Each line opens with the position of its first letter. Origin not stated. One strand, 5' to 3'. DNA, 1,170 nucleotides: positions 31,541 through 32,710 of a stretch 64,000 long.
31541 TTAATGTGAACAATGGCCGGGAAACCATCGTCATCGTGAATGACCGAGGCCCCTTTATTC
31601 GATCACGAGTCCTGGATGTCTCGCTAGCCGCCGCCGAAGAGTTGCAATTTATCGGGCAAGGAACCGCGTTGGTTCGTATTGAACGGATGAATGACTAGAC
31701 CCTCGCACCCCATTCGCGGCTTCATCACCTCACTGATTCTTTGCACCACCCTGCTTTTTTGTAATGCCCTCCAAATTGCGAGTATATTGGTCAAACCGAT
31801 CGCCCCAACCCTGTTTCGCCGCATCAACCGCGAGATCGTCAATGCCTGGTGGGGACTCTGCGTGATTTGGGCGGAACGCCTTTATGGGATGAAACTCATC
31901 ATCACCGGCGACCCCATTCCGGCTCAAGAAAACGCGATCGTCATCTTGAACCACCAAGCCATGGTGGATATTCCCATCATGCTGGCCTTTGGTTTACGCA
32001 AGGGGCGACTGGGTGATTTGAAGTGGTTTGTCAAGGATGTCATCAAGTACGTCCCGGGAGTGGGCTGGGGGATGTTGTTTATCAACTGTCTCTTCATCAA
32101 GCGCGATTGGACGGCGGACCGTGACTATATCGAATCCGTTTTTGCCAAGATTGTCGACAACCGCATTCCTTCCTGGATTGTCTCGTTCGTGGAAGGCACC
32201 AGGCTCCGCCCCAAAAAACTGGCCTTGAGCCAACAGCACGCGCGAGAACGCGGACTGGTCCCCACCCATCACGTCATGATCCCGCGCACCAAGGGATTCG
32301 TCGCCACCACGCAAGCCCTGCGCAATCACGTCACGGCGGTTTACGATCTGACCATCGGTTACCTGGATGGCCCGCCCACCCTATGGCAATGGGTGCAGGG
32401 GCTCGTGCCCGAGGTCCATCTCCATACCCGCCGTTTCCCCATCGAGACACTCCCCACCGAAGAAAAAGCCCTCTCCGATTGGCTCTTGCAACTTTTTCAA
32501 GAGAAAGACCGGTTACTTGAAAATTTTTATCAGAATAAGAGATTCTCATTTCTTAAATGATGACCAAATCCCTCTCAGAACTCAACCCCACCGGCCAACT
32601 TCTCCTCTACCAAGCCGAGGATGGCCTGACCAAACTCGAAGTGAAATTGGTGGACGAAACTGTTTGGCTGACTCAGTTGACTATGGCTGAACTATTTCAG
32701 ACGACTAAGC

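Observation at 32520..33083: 35-bp imperfect direct repeats bracket a truncated rhuM island gene wedged between two convergent genes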

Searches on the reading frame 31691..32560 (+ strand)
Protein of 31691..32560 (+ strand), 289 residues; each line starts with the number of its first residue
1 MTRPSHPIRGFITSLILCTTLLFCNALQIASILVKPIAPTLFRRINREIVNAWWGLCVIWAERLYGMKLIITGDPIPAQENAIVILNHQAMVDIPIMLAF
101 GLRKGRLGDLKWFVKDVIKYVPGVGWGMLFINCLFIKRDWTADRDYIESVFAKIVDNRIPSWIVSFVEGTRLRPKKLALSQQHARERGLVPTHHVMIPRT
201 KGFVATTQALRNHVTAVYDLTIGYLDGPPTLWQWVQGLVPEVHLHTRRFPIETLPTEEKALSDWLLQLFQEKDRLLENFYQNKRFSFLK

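Call 5: search_protein_families(library=pfam, proteins=[window:31691-32560:+], max_evalue=0.01)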
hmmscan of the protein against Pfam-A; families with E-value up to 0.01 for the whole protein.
window:31691-32560:+ (289 aa): 2 families
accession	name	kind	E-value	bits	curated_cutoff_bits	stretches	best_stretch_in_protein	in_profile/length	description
PF16076.10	Acyltransf_C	-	3.2e-16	59.5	26.5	1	241-285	9-53/74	Acyltransferase C-terminus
PF01553.26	Acyltransferase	-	7.6e-14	52.1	23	1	71-210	4-122/132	Acyltransferase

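Call 11: find_homologous_proteins(query=window:31691-32560:+)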
Query window:31691-32560:+ (289 aa): 1031 proteins with E <= 0.001 among 1558 candidates; the best 120 are listed.
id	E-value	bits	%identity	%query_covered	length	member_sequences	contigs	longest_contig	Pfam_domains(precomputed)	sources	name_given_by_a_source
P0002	2.1e-196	669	100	100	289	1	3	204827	PF16076.11,PF01553.27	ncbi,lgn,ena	-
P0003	4.9e-117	409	60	95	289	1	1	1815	PF16076.11,PF01553.27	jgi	jgi:1-acyl-sn-glycerol-3-phosphate acyltransferase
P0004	9.7e-116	404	59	99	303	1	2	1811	PF16076.11,PF01553.27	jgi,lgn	-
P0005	2.1e-115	403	59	96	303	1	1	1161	PF16076.11,PF01553.27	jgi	jgi:1-acyl-sn-glycerol-3-phosphate acyltransferase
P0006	1.5e-114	401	59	96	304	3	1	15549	PF16076.11,PF01553.27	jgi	jgi:1-acyl-sn-glycerol-3-phosphate acyltransferase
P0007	6.9e-114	398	61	90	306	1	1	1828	PF16076.11,PF01553.27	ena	-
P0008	8.8e-114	398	57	96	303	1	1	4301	PF16076.11,PF01553.27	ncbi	-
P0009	2.0e-113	397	56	96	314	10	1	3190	PF16076.11,PF01553.27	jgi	jgi:1-acyl-sn-glycerol-3-phosphate acyltransferase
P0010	2.7e-113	396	58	97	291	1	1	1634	PF16076.11,PF01553.27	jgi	jgi:1-acyl-sn-glycerol-3-phosphate acyltransferase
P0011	4.9e-113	396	58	99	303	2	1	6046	PF16076.11,PF01553.27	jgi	jgi:1-acyl-sn-glycerol-3-phosphate acyltransferase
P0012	5.0e-113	396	57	99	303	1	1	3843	PF16076.11,PF01553.27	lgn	-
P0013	5.4e-113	395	59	96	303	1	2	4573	PF16076.11,PF01553.27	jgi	-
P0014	6.2e-113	395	58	96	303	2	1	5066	PF16076.11,PF01553.27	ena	-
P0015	7.0e-113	395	58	96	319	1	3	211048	PF16076.11,PF01553.27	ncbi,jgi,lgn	jgi:1-acyl-sn-glycerol-3-phosphate acyltransferase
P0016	8.0e-113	395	57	96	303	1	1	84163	PF16076.11,PF01553.27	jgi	jgi:1-acyl-sn-glycerol-3-phosphate acyltransferase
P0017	1.3e-112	394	58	96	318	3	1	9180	PF16076.11,PF01553.27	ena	-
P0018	1.5e-112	394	56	96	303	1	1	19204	PF16076.11,PF01553.27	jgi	jgi:1-acyl-sn-glycerol-3-phosphate acyltransferase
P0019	2.2e-112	393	59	96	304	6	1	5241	PF16076.11,PF01553.27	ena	-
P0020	4.2e-112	393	59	96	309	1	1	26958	PF16076.11,PF01553.27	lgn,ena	-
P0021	4.5e-112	392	58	96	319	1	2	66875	PF16076.11,PF01553.27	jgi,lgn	jgi:1-acyl-sn-glycerol-3-phosphate acyltransferase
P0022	8.5e-112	391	59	96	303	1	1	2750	PF16076.11,PF01553.27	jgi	jgi:1-acyl-sn-glycerol-3-phosphate acyltransferase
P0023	1.1e-111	391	56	96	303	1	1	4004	PF16076.11,PF01553.27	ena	-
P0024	1.1e-111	391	56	96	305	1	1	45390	PF16076.11,PF01553.27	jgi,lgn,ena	-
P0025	1.4e-111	391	58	97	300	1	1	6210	PF16076.11,PF01553.27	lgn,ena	-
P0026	2.6e-111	390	57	96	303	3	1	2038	PF16076.11,PF01553.27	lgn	-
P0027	3.1e-111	390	57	96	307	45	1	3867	PF16076.11,PF01553.27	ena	-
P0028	6.5e-111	389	57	96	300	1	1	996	PF16076.11,PF01553.27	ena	-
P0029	1.1e-110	388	57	96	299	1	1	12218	PF16076.11,PF01553.27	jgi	jgi:1-acyl-sn-glycerol-3-phosphate acyltransferase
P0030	1.4e-110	387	56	96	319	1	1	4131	PF16076.11,PF01553.27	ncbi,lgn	-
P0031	1.6e-110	387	56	96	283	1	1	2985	PF16076.11,PF01553.27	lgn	-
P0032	2.0e-110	387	59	96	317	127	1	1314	PF16076.11,PF01553.27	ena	-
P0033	2.4e-110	387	56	96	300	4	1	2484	PF16076.11,PF01553.27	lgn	-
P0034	3.4e-110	386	56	96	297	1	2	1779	PF16076.11,PF01553.27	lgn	-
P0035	3.5e-110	386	56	96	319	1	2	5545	PF16076.11,PF01553.27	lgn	-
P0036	4.4e-110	386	58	95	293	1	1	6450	PF16076.11,PF01553.27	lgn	-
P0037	2.0e-109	384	57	97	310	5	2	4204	PF16076.11,PF01553.27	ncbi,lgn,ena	-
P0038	3.2e-109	383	57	96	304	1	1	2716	PF16076.11,PF01553.27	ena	-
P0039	3.8e-109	383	56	98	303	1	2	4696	PF16076.11,PF01553.27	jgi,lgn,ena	-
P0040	4.2e-109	383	55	96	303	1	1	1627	PF16076.11,PF01553.27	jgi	jgi:1-acyl-sn-glycerol-3-phosphate acyltransferase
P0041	5.4e-109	382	55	96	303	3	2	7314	PF16076.11,PF01553.27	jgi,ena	-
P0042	6.5e-109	382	57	96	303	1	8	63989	PF16076.11,PF01553.27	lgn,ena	-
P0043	9.5e-109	381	56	98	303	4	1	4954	PF16076.11,PF01553.27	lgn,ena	-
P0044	2.1e-108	380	56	96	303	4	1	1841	PF16076.11,PF01553.27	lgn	-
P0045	3.7e-108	380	57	96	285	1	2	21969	PF16076.11,PF01553.27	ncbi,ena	-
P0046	3.9e-108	379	56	95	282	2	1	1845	PF16076.11,PF01553.27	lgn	-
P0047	4.8e-108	379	55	96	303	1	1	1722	PF16076.11,PF01553.27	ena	-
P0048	2.2e-107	377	54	99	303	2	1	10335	PF16076.11,PF01553.27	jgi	jgi:1-acyl-sn-glycerol-3-phosphate acyltransferase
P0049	3.9e-107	376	56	96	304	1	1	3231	PF16076.11,PF01553.27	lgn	-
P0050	4.0e-107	376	54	98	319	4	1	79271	PF16076.11,PF01553.27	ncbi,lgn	-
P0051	4.2e-107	376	55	96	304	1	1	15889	PF16076.11,PF01553.27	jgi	-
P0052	4.2e-107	376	55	96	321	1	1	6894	PF16076.11,PF01553.27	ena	-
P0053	4.6e-107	376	55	98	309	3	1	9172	PF16076.11,PF01553.27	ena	-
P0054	5.0e-107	376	56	99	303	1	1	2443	PF16076.11,PF01553.27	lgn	-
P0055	6.1e-107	376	55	96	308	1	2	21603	PF16076.11,PF01553.27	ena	-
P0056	7.7e-107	375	55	96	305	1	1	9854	PF16076.11,PF01553.27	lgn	-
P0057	8.7e-107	375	58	93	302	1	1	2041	PF16076.11,PF01553.27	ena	-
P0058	1.0e-106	375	57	96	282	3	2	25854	PF16076.11,PF01553.27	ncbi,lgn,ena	-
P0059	1.1e-106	375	56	96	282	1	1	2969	PF16076.11,PF01553.27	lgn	-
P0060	1.2e-106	375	55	96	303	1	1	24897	PF16076.11,PF01553.27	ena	-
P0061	2.2e-106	374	56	98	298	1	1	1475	PF16076.11,PF01553.27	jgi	jgi:1-acyl-sn-glycerol-3-phosphate acyltransferase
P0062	2.9e-106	373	55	96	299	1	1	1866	PF16076.11,PF01553.27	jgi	-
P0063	2.9e-106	373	54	96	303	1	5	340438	PF16076.11,PF01553.27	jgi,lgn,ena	-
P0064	3.0e-106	373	54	96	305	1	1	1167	PF16076.11,PF01553.27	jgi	jgi:1-acyl-sn-glycerol-3-phosphate acyltransferase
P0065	3.2e-106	373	56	96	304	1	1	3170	PF16076.11,PF01553.27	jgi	jgi:1-acyl-sn-glycerol-3-phosphate acyltransferase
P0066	3.5e-106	373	52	99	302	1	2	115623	PF16076.11,PF01553.27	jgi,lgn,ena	-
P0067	3.7e-106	373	55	96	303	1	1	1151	PF16076.11,PF01553.27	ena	-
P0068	3.9e-106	373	56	96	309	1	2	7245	PF16076.11,PF01553.27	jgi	jgi:1-acyl-sn-glycerol-3-phosphate acyltransferase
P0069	4.0e-106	373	56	96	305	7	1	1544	PF16076.11,PF01553.27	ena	-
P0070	4.1e-106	373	55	96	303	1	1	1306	PF16076.11,PF01553.27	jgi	-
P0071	4.8e-106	373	55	97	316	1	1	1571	PF16076.11,PF01553.27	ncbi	-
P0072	6.3e-106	372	55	96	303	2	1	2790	PF16076.11,PF01553.27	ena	-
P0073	7.8e-106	372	55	96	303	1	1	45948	PF16076.11,PF01553.27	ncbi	-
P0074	8.3e-106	372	57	96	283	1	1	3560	PF16076.11,PF01553.27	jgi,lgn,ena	-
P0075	8.9e-106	372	54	96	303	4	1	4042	PF16076.11,PF01553.27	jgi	jgi:1-acyl-sn-glycerol-3-phosphate acyltransferase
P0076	1.1e-105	371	54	96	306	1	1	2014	PF16076.11,PF01553.27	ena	-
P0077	1.1e-105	371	56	95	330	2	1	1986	PF16076.11,PF01553.27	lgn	-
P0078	1.1e-105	371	55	94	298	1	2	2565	PF16076.11,PF01553.27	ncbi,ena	-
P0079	1.3e-105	371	54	96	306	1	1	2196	PF16076.11,PF01553.27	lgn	-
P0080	1.7e-105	371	57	96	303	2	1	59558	PF16076.11,PF01553.27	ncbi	-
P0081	3.8e-105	370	54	98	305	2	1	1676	PF16076.11,PF01553.27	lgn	-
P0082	4.7e-105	369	55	94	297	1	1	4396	PF16076.11,PF01553.27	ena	-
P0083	6.5e-105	369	55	96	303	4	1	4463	PF16076.11,PF01553.27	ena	-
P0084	7.6e-105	369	53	96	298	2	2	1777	PF16076.11,PF01553.27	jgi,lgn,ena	-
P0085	7.7e-105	369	55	94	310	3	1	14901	PF16076.11,PF01553.27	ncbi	-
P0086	9.2e-105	368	56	94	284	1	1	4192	PF16076.11,PF01553.27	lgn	-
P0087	1.5e-104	368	54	96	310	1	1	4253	PF16076.11,PF01553.27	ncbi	ncbi:MAG: lysophospholipid acyltransferase family protein [Myxococcota bacterium]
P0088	1.5e-104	368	58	93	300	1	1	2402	PF16076.11,PF01553.27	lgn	-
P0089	1.6e-104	368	56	94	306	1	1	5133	PF16076.11,PF01553.27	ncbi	-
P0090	1.8e-104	367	56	96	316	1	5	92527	PF16076.11,PF01553.27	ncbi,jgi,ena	-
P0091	2.1e-104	367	55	96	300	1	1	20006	PF16076.11,PF01553.27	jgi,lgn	-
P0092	2.1e-104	367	55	96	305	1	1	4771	PF16076.11,PF01553.27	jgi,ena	-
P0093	2.3e-104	367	55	96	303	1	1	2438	PF16076.11,PF01553.27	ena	-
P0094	2.9e-104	367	55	94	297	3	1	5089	PF16076.11,PF01553.27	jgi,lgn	jgi:1-acyl-sn-glycerol-3-phosphate acyltransferase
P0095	3.1e-104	367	54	96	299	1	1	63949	PF16076.11,PF01553.27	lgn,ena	-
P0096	4.6e-104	366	55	96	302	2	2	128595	PF16076.11,PF01553.27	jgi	jgi:1-acyl-sn-glycerol-3-phosphate acyltransferase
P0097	5.1e-104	366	53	96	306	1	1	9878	PF16076.11,PF01553.27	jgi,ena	-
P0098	5.4e-104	366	54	99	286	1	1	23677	PF16076.11,PF01553.27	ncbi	-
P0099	1.2e-103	365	55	96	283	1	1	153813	PF16076.11,PF01553.27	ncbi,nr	ncbi:1-acyl-sn-glycerol-3-phosphate acyltransferase [bacterium]|nr:1-acyl-sn-glycerol-3-phosphate ac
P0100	1.4e-103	364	56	94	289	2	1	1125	PF16076.11,PF01553.27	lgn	-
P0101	1.5e-103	364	55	96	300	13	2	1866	PF16076.11,PF01553.27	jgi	-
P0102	1.8e-103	364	53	96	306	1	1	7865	PF16076.11,PF01553.27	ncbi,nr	ncbi:MAG: acyltransferase [Deltaproteobacteria bacterium]|nr:acyltransferase [Deltaproteobacteria ba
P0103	1.9e-103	364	54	98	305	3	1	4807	PF16076.11,PF01553.27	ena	-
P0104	2.9e-103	363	55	96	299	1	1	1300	PF16076.11,PF01553.27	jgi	-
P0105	3.0e-103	363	53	96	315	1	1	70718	PF16076.11,PF01553.27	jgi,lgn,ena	-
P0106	4.2e-103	363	55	96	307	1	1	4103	PF16076.11,PF01553.27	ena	-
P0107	4.3e-103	363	55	90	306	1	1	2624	PF16076.11,PF01553.27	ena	-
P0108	4.7e-103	363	56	93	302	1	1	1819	PF16076.11,PF01553.27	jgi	jgi:1-acyl-sn-glycerol-3-phosphate acyltransferase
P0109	5.1e-103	363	55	97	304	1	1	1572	PF16076.11,PF01553.27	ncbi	-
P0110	6.1e-103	362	54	99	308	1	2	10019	PF16076.11,PF01553.27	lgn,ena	-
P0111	7.7e-103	362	55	95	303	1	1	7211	PF16076.11,PF01553.27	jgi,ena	-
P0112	9.9e-103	362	54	96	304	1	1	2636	PF16076.11,PF01553.27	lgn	-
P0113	1.5e-102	361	56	96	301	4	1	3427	PF16076.11,PF01553.27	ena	-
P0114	1.6e-102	361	52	96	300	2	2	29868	PF16076.11,PF01553.27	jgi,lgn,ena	-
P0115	2.2e-102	361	53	96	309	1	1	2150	PF16076.11,PF01553.27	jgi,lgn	-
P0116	2.3e-102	361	54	96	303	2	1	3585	PF16076.11,PF01553.27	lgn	-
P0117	2.4e-102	360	53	97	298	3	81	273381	PF16076.11,PF01553.27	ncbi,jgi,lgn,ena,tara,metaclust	tara:strand:- start:3038 stop:3934 length:897 start_codon:yes stop_codon:yes gene_type:complete|meta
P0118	2.5e-102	360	55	97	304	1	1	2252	PF16076.11,PF01553.27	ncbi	-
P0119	2.9e-102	360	56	94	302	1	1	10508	PF16076.11,PF01553.27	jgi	jgi:1-acyl-sn-glycerol-3-phosphate acyltransferase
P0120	3.1e-102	360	53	96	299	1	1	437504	PF16076.11,PF01553.27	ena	-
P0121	3.2e-102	360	54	96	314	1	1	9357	PF16076.11,PF01553.27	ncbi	ncbi:MAG: lysophospholipid acyltransferase family protein [bacterium]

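Call 15: find_related_loci(query=window:31691-32560:+, collection=genome_contigs, flank=6000)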
Query window:31691-32560:+ (289 aa) in genome_contigs; peptide patterns used: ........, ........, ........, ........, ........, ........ (x = any residue, [..] = any of these).
101 stretches matched a pattern, but none encodes a relative of the query by tblastn (E <= 1e-3).

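Call 17: find_encoding_contigs(protein=P0006, flank=6000, max_places=2)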
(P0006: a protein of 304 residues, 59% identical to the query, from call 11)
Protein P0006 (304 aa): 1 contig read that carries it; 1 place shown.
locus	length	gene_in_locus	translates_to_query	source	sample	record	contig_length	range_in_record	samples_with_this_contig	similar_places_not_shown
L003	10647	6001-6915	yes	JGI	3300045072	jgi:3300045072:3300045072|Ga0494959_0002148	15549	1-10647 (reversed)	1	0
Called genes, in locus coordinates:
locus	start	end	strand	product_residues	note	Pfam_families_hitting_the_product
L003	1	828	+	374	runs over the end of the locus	PF00361:Proton_antipo_M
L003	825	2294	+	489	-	PF00346:Complex1_49kDa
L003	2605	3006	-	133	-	-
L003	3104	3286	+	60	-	-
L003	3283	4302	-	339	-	-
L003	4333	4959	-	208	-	PF03006:HlyIII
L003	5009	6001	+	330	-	PF24096:DUF7379 (weak), PF05057:DUF676, PF07819:PGAP1, PF06028:DUF915 (faint)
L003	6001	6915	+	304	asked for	PF01553:Acyltransferase, PF16076:Acyltransf_C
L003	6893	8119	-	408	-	PF16980:CitMHS_2, PF03600:CitMHS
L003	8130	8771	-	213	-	PF00462:Glutaredoxin (faint), PF13409:GST_N_2 (weak), PF13417:GST_N_3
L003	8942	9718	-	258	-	PF02798:GST_N, PF13409:GST_N_2, PF13417:GST_N_3, PF00043:GST_C (faint), PF13410:GST_C_2 (weak)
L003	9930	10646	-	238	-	?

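Call 18: find_encoding_contigs(protein=P0015, flank=6000, max_places=2)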
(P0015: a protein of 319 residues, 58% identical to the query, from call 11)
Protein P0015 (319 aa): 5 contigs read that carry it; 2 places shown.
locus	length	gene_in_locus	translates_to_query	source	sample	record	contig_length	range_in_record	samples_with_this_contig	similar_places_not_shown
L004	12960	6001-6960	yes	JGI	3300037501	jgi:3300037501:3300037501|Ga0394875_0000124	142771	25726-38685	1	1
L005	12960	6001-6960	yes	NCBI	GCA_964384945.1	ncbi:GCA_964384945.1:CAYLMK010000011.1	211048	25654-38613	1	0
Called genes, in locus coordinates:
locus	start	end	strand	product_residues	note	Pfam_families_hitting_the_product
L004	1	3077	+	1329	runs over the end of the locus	PF00873:ACR_tran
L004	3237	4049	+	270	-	PF02535:Zip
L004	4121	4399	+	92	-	PF27236:AF_0334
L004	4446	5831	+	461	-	PF11794:HpaB_N, PF03241:HpaB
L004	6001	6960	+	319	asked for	PF01553:Acyltransferase, PF16076:Acyltransf_C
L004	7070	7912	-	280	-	PF13489:Methyltransf_23, PF00891:Methyltransf_2, PF01209:Ubie_methyltran, PF02353:CMAS, PF08241:Methyltransf_11, PF08242:Methyltransf_12, PF13649:Methyltransf_25, PF13847:Methyltransf_31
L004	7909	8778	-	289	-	PF00037:Fer4 (faint), PF12837:Fer4_6 (faint), PF12838:Fer4_7 (faint), PF13187:Fer4_9 (weak), PF13237:Fer4_10 (faint), PF13484:Fer4_16 (faint), PF00881:Nitroreductase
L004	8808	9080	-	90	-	-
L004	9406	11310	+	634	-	PF02550:AcetylCoA_hydro, PF13336:AcetylCoA_hyd_C, PF13302:Acetyltransf_3, PF00583:Acetyltransf_1 (weak)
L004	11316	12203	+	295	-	-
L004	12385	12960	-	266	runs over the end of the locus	PF00106:adh_short, PF08659:KR, PF13561:adh_short_C2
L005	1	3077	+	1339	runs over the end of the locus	PF00873:ACR_tran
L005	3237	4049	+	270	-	PF02535:Zip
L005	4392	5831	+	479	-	PF11794:HpaB_N, PF03241:HpaB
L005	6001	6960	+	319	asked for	PF01553:Acyltransferase, PF16076:Acyltransf_C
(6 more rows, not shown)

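Call 19: find_encoding_contigs(protein=P0020, flank=6000, max_places=2)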
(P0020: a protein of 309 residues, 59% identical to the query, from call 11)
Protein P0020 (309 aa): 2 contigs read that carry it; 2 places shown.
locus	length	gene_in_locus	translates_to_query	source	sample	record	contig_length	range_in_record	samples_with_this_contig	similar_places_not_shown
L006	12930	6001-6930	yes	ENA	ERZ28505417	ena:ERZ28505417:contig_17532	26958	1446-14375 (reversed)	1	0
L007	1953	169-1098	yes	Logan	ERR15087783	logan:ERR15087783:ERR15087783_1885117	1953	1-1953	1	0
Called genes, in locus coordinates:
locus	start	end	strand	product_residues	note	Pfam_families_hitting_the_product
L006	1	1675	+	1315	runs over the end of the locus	PF05359:DUF748 (weak), PF04357:TamB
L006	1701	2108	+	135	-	PF01814:Hemerythrin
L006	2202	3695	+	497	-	PF02789:Peptidase_M17_N, PF00883:Peptidase_M17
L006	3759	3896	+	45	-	-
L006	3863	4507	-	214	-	PF02798:GST_N, PF13417:GST_N_3, PF13409:GST_N_2, PF00043:GST_C, PF13410:GST_C_2 (weak)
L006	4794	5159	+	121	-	PF02627:CMD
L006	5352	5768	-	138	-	PF03692:CxxCxxCC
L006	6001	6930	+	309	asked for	PF01553:Acyltransferase, PF16076:Acyltransf_C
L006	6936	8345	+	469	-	-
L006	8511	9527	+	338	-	PF12797:Fer4_2 (faint), PF12837:Fer4_6 (faint), PF12838:Fer4_7, PF13187:Fer4_9 (weak), PF13237:Fer4_10, PF14697:Fer4_21 (weak), PF25160:LdpA_Fe-S-bd (weak), PF00037:Fer4 (weak)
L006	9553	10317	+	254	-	PF23441:SDR, PF00106:adh_short, PF08659:KR, PF13561:adh_short_C2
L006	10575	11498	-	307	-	PF00561:Abhydrolase_1, PF12146:Hydrolase_4, PF12697:Abhydrolase_6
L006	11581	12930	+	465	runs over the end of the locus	-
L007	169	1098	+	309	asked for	PF01553:Acyltransferase, PF16076:Acyltransf_C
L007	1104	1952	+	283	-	?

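Call 32: search_protein_families(library=pfam, proteins=[L008:332-1516:+, L008:1-339:+, L009:2-907:+, L009:921-1373:+, L010:2-328:+, L011:2-442:+, L012:1-195:+, P0249], max_evalue=0.01)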
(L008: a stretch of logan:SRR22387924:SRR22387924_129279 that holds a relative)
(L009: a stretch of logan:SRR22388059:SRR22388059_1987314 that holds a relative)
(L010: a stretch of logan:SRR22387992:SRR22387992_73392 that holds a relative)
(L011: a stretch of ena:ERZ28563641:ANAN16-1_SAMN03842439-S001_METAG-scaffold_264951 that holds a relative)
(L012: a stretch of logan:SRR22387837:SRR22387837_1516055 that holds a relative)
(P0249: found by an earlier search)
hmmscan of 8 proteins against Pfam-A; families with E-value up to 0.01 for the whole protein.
L008:332-1516:+ (394 aa): 0 families

L008:1-339:+ (112 aa): 0 families

L009:2-907:+ (301 aa): 4 families
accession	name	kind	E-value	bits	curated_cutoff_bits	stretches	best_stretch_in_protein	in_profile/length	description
PF04471.18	Mrr_cat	-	1.3e-37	128.9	21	1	157-275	3-115/115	Restriction endonuclease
PF14338.12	Mrr_N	-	1.5e-31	108.8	29.5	1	8-92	1-85/87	Mrr N-terminal domain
PF22722.2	NA-iREase1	-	2.1e-11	44.2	27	1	169-273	7-106/106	NACHT-associated inactive Restriction Endonuclease 1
PF13156.12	Mrr_cat_2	-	6.9e-09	36.1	22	1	189-279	26-118/127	Restriction endonuclease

L009:921-1373:+ (150 aa): 0 families

L010:2-328:+ (108 aa): 1 family
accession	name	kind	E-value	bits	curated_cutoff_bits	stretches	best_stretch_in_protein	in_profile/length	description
PF11185.13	DUF2971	-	0.0087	17.8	22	0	22-40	76-89/89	Protein of unknown function (DUF2971)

L011:2-442:+ (146 aa): 0 families

L012:1-195:+ (64 aa): 3 families
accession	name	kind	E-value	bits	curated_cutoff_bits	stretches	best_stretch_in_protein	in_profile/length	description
PF04471.18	Mrr_cat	-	1.8e-20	73.6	21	1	1-59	42-100/115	Restriction endonuclease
PF22722.2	NA-iREase1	-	7.9e-09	35.9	27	1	11-60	43-92/106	NACHT-associated inactive Restriction Endonuclease 1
PF13156.12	Mrr_cat_2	-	0.00059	20.2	22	1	10-60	46-99/127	Restriction endonuclease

P0249 (349 aa): 1 family
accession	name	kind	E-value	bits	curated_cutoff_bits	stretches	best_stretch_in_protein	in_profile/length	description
PF13310.11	Virulence_RhuM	-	6.9e-114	379.8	33.7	1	71-315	2-248/252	Virulence protein RhuM family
